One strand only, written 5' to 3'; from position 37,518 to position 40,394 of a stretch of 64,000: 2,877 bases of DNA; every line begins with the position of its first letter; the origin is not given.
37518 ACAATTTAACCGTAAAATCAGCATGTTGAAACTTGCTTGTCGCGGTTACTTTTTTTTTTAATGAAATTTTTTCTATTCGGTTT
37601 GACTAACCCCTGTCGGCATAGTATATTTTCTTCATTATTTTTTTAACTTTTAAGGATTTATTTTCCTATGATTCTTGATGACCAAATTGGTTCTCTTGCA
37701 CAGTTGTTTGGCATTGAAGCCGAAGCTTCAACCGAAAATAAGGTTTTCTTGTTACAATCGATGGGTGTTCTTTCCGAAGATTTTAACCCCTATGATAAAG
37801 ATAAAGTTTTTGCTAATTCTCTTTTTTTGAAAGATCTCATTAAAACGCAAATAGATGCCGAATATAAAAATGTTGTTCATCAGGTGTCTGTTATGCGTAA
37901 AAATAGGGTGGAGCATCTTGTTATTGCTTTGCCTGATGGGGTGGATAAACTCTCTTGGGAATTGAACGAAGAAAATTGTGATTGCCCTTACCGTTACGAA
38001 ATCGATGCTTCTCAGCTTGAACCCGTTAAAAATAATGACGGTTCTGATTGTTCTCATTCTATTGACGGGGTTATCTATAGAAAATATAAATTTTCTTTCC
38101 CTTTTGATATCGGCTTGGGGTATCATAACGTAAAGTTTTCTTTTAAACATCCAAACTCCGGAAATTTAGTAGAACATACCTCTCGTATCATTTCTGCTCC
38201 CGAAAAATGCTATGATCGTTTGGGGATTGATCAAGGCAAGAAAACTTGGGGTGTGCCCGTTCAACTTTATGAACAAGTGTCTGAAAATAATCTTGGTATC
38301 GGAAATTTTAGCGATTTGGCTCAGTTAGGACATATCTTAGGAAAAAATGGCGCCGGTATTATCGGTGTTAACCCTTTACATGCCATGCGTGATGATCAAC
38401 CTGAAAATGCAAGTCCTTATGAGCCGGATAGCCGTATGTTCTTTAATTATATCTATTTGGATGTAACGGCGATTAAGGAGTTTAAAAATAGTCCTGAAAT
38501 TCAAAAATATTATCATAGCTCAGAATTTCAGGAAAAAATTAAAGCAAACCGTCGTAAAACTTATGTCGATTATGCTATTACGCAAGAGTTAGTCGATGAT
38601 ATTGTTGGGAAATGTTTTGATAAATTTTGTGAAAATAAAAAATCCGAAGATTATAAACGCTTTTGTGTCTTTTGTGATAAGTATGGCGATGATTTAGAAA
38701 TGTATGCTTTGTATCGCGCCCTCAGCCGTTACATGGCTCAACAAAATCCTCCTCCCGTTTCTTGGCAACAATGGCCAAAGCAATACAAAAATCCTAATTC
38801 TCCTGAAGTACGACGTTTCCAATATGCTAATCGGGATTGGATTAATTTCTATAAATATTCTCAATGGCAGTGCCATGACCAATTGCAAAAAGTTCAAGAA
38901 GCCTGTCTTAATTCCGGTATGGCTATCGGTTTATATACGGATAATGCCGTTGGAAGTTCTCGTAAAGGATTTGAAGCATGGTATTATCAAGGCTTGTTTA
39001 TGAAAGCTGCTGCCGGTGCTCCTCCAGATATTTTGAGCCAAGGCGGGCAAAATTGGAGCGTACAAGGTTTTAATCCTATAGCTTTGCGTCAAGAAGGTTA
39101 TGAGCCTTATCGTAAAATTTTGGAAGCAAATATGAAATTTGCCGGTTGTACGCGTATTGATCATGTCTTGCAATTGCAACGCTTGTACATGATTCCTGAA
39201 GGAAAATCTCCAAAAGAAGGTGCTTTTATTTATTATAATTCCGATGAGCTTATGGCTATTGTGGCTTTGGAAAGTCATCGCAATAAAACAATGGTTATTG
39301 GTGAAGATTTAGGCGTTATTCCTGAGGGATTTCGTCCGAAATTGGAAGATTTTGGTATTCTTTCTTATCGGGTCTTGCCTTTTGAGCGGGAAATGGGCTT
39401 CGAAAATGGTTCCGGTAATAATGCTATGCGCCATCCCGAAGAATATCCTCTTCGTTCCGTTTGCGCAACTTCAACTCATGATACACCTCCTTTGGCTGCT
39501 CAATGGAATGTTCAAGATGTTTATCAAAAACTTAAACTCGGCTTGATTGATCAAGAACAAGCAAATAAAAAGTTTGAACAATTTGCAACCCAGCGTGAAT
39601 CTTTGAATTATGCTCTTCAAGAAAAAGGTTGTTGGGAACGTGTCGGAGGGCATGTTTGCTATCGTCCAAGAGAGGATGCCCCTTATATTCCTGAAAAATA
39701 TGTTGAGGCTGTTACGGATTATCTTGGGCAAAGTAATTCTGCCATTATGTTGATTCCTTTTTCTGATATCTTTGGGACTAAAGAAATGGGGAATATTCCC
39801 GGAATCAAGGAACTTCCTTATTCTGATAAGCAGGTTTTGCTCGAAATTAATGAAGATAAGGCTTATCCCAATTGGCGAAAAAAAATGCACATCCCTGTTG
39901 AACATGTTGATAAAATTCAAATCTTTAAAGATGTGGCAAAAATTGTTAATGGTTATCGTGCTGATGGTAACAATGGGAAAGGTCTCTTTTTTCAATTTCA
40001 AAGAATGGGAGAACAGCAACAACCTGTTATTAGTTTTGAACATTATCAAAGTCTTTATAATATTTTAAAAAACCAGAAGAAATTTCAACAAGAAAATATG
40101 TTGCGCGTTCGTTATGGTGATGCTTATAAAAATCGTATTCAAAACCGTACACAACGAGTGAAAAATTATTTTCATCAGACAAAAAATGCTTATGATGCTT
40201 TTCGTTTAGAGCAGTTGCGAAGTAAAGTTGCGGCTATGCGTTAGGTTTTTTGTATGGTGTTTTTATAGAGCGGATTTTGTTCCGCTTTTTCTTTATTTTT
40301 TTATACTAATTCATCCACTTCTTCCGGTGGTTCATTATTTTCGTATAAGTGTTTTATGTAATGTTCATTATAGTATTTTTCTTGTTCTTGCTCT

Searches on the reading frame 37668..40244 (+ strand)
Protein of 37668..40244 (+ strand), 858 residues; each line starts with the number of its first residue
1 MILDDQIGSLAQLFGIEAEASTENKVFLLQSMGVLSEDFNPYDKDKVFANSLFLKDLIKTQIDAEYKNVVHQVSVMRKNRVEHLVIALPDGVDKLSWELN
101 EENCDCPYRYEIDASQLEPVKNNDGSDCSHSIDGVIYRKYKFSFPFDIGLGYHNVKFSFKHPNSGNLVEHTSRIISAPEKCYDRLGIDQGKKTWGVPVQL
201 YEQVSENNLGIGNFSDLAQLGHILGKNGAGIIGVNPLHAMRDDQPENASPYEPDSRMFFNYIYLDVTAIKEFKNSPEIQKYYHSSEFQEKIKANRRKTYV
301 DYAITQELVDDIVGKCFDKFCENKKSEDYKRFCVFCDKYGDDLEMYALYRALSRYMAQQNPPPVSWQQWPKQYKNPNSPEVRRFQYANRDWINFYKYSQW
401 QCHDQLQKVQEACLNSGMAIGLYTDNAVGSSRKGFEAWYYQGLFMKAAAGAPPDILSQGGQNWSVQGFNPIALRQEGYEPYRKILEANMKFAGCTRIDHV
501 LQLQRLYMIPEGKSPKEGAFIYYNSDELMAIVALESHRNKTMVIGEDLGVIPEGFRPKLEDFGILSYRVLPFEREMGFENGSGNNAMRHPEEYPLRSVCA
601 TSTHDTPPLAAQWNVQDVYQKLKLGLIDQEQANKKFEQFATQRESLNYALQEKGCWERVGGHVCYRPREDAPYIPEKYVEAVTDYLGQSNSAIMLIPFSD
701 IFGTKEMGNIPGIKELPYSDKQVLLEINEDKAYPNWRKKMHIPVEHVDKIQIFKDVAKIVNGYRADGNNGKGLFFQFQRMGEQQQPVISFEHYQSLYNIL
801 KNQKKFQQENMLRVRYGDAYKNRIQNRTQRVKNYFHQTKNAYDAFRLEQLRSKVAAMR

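Call 14: find_encoding_contigs(protein=window:37668-40244:+, flank=10000, max_places=1)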
Protein window:37668-40244:+ (858 aa): 23 contigs read that carry it; 1 place shown.
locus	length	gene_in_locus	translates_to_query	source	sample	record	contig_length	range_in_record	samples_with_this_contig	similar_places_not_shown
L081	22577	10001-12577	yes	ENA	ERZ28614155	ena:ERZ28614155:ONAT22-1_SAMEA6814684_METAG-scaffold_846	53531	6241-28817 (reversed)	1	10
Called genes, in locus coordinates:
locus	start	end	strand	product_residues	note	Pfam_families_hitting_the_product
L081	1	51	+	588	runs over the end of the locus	PF01336:tRNA_anti-codon, PF00152:tRNA-synt_2, PF02938:GAD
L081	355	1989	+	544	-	PF05838:Glyco_hydro_108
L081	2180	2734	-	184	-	PF13505:OMP_b-brl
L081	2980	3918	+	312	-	PF00248:Aldo_ket_red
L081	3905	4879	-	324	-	PF02606:LpxK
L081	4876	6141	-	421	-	PF04413:Glycos_transf_N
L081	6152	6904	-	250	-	PF04028:DUF374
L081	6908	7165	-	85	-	PF01052:FliMN_C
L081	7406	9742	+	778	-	PF02190:LON_substr_bdg, PF08298:AAA_PrkA (weak), PF00004:AAA, PF07728:AAA_5, PF22667:Lon_lid, PF05362:Lon_C, PF13541:ChlI (weak)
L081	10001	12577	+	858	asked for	PF21226:MalQ_N (weak), PF02446:Glyco_hydro_77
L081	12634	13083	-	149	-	-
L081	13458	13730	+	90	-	PF00216:Bac_DNA_binding, PF18291:HU-HIG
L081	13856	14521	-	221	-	PF01144:CoA_trans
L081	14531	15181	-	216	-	PF01144:CoA_trans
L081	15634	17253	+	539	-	PF00884:Sulfatase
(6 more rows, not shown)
